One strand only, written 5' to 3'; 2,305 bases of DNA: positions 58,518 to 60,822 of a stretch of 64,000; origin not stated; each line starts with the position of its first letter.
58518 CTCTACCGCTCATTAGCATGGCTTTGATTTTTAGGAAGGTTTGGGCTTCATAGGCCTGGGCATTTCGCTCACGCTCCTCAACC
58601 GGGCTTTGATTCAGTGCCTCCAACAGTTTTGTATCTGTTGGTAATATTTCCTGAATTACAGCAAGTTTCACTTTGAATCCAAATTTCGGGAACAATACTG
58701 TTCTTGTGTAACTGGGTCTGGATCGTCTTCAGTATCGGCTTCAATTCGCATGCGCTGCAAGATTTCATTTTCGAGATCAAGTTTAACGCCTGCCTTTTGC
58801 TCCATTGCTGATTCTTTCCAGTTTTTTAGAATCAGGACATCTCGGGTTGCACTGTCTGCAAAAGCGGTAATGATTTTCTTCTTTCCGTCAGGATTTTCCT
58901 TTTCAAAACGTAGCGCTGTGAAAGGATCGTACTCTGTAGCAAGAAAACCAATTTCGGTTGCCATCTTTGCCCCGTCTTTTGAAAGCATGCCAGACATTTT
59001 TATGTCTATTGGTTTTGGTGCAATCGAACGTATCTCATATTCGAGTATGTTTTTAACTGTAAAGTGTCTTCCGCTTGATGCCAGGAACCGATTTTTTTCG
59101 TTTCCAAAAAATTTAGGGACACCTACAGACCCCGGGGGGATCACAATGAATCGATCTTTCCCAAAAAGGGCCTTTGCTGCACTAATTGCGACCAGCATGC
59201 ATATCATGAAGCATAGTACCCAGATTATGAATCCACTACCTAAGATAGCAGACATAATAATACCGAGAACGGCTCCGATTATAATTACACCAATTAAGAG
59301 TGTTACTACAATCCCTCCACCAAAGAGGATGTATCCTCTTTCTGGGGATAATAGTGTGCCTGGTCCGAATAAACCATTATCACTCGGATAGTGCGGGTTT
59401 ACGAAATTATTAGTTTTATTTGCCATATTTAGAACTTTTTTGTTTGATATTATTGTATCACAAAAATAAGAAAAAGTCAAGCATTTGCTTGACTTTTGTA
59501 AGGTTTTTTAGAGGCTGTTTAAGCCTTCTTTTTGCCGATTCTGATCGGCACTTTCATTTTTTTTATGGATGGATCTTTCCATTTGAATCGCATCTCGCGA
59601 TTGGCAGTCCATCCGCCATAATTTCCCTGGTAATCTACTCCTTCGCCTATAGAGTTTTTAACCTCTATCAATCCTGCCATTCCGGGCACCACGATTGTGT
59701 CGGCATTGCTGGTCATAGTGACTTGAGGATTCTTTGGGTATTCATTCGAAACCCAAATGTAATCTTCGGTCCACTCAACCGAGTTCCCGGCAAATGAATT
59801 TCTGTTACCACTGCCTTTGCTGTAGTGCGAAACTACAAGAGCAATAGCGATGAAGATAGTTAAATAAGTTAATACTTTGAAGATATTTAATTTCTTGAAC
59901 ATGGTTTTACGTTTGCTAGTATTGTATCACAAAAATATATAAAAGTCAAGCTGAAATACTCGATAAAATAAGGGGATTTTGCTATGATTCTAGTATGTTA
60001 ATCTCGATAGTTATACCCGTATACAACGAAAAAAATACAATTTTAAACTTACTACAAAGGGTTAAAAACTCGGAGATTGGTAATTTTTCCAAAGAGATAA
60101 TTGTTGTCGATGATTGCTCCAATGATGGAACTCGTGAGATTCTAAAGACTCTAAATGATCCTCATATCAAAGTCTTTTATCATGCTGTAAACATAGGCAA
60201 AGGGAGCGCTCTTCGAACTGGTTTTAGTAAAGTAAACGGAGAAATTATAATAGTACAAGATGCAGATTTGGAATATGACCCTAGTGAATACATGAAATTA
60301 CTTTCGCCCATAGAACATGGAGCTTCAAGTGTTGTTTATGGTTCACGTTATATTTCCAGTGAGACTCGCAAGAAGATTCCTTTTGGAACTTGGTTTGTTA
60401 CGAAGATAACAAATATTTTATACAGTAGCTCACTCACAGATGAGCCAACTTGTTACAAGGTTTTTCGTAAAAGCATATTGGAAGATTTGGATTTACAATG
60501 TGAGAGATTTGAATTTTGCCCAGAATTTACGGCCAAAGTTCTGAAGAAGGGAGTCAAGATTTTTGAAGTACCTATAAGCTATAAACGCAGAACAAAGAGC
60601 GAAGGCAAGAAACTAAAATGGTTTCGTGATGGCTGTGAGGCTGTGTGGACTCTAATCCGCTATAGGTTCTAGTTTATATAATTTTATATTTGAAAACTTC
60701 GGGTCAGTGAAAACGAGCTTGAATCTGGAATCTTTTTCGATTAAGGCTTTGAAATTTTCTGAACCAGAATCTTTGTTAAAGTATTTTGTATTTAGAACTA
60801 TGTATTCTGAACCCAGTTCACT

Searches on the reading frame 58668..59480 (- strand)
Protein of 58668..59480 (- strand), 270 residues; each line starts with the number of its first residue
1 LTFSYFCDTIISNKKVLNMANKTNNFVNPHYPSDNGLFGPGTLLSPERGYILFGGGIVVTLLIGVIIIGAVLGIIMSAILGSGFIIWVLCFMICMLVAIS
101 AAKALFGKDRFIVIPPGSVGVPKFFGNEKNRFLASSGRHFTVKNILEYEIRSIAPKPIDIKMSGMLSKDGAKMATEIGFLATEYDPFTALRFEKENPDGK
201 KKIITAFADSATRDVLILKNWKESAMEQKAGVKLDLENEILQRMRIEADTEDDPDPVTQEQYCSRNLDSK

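Call 3: search_protein_families(library=pfam, proteins=[window:58668-59480:-], max_evalue=1)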
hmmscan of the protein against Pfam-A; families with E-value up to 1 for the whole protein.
window:58668-59480:- (270 aa): 0 families

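Call 67: search_protein_families(library=phrogs, proteins=[window:58668-59480:-], max_evalue=0.01)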
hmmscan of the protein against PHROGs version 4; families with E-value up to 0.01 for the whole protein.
window:58668-59480:- (270 aa): 1 family
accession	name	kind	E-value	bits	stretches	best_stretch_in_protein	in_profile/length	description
phrog_200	-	other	0.0022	18.2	1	59-177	49-171/379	lipoprotein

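Call 72: search_protein_families(library=ncbifam, proteins=[window:58668-59480:-], max_evalue=0.01)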
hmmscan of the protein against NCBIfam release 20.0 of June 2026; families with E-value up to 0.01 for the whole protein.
window:58668-59480:- (270 aa): 0 families

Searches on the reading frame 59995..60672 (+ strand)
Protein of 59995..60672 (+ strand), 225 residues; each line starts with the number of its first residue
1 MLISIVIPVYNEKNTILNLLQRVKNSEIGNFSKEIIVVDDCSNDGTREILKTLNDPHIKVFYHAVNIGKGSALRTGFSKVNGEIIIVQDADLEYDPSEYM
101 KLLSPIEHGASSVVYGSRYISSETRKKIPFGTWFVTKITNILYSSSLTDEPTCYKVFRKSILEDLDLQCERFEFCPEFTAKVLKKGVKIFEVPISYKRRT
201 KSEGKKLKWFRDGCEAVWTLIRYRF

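Call 17: find_encoding_contigs(protein=window:59995-60672:+, flank=10000, max_places=4)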
Protein window:59995-60672:+ (225 aa): no gene with exactly this product is on record in the collection.
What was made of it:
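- Tried and rejected: The glycosyltransferase at 59995-60672 is not on record (call 17).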
